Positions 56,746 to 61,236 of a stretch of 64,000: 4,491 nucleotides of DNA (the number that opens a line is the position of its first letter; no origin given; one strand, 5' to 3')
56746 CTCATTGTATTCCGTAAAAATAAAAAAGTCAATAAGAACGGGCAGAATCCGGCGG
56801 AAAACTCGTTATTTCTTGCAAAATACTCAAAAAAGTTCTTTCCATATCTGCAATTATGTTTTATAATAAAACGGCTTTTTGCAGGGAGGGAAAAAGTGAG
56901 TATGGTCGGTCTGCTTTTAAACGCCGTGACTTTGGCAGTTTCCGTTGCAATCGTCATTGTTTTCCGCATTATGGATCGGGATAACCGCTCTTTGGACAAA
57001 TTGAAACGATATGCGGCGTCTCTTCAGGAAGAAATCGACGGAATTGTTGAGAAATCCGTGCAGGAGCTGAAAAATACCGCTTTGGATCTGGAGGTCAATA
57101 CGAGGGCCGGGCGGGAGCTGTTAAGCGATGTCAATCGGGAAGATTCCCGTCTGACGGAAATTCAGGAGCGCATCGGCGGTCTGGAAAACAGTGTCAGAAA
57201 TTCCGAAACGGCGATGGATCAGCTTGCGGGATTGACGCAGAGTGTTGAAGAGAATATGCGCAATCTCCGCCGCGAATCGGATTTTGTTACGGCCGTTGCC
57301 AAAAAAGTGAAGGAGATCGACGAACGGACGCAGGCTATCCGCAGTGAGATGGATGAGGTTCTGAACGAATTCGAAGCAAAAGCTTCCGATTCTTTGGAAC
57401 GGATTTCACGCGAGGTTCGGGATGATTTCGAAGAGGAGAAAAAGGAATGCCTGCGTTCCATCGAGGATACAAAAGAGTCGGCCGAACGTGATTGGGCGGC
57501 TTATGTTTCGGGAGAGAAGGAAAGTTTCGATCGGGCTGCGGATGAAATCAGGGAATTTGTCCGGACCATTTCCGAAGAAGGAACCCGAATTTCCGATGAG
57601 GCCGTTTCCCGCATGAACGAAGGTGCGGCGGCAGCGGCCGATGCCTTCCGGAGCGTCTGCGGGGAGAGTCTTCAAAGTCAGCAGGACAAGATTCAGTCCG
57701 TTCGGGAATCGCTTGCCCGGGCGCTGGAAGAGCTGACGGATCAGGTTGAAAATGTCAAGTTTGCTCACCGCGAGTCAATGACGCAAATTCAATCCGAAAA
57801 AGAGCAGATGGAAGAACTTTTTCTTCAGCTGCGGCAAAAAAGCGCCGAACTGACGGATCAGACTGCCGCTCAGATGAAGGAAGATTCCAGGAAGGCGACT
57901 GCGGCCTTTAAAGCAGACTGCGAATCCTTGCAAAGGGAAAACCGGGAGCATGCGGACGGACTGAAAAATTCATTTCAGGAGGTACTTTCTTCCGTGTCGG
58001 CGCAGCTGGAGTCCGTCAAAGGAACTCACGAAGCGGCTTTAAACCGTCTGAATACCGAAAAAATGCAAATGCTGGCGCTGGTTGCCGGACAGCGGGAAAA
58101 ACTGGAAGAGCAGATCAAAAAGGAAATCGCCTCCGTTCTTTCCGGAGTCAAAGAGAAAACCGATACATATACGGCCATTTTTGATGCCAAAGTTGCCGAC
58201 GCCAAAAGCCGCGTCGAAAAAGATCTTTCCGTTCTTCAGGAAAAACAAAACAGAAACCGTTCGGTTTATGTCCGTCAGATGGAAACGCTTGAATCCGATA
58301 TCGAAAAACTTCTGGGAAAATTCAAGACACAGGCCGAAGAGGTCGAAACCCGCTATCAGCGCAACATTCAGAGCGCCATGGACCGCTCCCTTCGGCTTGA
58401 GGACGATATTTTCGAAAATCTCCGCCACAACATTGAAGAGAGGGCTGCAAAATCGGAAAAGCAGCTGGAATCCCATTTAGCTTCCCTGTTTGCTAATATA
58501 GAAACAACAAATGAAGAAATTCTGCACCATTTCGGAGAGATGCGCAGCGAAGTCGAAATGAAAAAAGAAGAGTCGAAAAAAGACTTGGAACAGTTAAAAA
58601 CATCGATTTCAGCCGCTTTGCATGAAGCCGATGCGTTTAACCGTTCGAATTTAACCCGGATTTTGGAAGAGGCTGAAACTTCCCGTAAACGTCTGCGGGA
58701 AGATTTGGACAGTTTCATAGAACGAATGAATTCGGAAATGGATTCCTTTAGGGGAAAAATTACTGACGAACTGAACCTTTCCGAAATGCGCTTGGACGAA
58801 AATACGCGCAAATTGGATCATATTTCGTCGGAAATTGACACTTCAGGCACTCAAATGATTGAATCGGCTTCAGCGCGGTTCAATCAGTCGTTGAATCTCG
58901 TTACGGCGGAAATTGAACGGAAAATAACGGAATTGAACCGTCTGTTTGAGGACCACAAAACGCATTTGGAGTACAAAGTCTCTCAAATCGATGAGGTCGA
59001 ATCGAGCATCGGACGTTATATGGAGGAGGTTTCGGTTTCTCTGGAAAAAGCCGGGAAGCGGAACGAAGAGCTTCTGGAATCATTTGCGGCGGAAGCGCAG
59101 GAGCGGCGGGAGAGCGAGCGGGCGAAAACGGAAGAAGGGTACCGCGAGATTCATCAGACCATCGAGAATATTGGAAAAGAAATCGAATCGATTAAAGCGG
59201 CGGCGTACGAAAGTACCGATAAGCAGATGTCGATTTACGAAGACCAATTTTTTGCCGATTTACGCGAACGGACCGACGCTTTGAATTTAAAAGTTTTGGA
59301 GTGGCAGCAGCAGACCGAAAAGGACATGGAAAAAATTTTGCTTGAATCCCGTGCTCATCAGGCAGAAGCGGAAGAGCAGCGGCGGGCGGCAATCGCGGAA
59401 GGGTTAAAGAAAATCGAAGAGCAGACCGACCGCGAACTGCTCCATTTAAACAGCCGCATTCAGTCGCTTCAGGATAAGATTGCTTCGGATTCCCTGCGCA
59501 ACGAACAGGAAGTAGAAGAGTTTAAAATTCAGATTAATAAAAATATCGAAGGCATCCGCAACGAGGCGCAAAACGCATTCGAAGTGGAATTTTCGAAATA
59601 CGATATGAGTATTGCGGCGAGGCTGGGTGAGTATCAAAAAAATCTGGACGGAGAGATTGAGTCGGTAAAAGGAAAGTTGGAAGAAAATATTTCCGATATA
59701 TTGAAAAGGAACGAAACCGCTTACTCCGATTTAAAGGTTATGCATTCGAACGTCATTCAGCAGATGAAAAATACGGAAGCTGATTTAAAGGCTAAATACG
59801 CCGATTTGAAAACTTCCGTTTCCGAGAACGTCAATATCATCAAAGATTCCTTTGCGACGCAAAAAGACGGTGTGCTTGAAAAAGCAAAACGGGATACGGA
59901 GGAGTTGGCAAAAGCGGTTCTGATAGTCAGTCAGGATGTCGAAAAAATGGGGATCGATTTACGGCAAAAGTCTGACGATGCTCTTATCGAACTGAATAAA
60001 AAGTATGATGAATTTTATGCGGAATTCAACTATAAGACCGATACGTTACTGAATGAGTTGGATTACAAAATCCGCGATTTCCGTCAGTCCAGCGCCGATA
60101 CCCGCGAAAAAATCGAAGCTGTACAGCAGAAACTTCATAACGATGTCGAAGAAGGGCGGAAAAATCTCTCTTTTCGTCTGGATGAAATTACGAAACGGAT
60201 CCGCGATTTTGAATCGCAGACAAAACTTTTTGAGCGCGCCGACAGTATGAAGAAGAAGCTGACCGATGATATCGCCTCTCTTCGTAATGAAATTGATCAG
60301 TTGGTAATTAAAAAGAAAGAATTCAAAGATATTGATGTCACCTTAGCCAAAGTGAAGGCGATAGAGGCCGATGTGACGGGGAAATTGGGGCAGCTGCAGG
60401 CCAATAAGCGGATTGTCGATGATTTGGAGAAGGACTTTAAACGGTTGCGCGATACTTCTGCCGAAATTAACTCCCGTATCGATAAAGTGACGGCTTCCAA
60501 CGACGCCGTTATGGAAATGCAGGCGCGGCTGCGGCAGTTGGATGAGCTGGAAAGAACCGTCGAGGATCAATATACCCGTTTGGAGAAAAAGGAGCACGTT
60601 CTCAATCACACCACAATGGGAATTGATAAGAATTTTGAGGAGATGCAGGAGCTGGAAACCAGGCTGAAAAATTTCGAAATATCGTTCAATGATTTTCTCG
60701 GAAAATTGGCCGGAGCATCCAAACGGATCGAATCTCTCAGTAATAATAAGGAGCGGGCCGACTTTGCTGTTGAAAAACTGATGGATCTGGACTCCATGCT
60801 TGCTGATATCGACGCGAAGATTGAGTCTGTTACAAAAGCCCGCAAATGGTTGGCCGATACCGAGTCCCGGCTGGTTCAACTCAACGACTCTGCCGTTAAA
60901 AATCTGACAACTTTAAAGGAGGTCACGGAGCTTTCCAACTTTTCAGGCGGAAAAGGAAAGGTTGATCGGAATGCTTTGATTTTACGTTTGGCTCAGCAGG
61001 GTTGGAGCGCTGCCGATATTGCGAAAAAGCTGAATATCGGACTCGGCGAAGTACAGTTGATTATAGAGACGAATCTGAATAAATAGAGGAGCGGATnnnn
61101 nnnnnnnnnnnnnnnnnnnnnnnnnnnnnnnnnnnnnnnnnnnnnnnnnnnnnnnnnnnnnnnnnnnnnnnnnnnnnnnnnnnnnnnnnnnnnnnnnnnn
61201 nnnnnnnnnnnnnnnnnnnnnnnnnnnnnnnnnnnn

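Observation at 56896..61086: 1396-aa membrane-anchored giant coiled-coil protein ending in a helix-turn-helix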

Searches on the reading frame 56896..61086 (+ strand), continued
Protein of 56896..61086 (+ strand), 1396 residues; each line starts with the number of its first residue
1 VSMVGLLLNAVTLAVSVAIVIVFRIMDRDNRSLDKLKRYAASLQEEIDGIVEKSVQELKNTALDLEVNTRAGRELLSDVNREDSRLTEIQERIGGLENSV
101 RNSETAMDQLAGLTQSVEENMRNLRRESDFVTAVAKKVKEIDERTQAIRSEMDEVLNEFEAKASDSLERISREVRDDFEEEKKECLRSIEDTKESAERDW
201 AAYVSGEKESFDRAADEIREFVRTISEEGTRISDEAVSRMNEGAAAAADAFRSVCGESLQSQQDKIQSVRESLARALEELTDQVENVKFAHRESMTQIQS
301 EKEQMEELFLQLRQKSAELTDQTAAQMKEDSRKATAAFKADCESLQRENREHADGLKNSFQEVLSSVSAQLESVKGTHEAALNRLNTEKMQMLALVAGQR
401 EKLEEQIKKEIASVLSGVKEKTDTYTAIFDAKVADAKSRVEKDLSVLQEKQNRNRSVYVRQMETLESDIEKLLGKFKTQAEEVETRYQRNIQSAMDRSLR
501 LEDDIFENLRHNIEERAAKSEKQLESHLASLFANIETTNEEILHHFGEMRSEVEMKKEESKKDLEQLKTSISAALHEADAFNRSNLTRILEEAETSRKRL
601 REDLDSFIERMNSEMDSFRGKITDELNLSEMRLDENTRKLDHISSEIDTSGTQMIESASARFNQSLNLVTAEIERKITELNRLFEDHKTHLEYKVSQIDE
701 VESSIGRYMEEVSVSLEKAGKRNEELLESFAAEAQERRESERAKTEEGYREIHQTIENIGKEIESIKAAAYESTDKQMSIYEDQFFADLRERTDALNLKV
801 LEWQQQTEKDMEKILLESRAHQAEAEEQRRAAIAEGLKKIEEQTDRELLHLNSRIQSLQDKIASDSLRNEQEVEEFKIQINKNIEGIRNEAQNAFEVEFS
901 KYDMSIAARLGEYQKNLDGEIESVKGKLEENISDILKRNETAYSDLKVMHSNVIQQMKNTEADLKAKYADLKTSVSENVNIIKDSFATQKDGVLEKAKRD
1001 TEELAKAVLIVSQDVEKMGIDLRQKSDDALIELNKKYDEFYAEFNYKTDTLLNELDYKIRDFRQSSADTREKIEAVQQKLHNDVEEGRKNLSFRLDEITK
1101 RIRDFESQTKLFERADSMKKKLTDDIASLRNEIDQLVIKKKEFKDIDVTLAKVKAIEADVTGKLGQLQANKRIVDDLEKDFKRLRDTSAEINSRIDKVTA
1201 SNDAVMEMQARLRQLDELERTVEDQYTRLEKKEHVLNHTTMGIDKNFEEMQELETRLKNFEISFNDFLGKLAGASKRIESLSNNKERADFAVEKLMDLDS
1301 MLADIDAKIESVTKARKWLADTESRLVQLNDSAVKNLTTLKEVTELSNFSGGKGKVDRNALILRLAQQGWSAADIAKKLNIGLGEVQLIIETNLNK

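Call 98: predict_structure(alignment_id=A5)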
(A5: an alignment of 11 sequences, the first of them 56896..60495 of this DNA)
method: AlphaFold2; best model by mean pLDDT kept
length: 1200 residues; sequences in the alignment: 11
mean_pLDDT: 54.6   pTM: 0.25
mean pLDDT of the five models: 54.6, 52.5, 49.3, 46.0, 45.4
residues with pLDDT >= 90: 0; 70-90: 1; 50-70: 946; < 50: 253
segments of 3 or more residues with pLDDT < 50: 24-37, 97-99, 101-104, 106-108, 240-242, 366-368, 370-372, 415-417, 523-525, 530-543, 545-552, 635-655, 657-659, 690-692, 694-699, 767-779, 785-787, 898-900, 978-987, 1108-1110, 1190-1200
pLDDT, mean of each block of 10 residues (from residue 1): 48 54 45 46 56 55 50 50 55 52 49 52 55 59 59 60 58 60 57 56 59 61 60 54 52 51 56 57 57 61 66 59 60 58 57 54 50 50 54 53 53 50 50 54 55 53 53 54 54 52 55 50 48 46 46 51 58 53 54 59 64 58 51 49 47 48 55 57 55 47 53 53 60 64 62 57 48 45 50 55 60 60 58 56 56 51 54 57 56 52 51 58 62 59 57 57 55 48 48 55 61 64 61 60 56 55 54 58 59 57 50 53 62 57 53 53 53 53 52 40
secondary structure, 60 per line:
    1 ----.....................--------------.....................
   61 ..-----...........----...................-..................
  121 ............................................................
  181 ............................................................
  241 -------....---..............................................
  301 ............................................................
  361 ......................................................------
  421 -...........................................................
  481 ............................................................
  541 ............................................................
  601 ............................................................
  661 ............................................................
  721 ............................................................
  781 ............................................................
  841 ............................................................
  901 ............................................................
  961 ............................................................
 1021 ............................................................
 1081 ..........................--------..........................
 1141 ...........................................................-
elements in order (helices of 4 or more, strands of 3 or more residues): H5-25 H40-62 H68-78 H83-101 H103-240 H248-251 H255-414 H422-1106 H1115-1199

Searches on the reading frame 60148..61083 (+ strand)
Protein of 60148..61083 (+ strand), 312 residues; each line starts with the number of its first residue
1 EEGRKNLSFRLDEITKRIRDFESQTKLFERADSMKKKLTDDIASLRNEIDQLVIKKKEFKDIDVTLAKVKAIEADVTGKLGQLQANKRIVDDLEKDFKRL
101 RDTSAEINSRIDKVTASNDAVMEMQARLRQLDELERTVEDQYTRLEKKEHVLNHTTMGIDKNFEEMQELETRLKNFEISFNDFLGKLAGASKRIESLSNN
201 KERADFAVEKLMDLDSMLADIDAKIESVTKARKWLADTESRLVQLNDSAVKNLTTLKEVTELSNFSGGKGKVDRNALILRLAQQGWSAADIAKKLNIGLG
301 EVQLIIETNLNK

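Call 19: find_homologous_proteins(query=window:60148-61083:+, max_evalue=0.001)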
Query window:60148-61083:+ (312 aa): 2 proteins with E <= 0.001 among 3206 candidates.
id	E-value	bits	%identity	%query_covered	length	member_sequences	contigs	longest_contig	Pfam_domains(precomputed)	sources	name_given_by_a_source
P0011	1.3e-79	286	89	51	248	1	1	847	PF19610.6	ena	-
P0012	4.7e-79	284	92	49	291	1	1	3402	PF10111.15,PF13641.13,PF19610.6,PF00535.33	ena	-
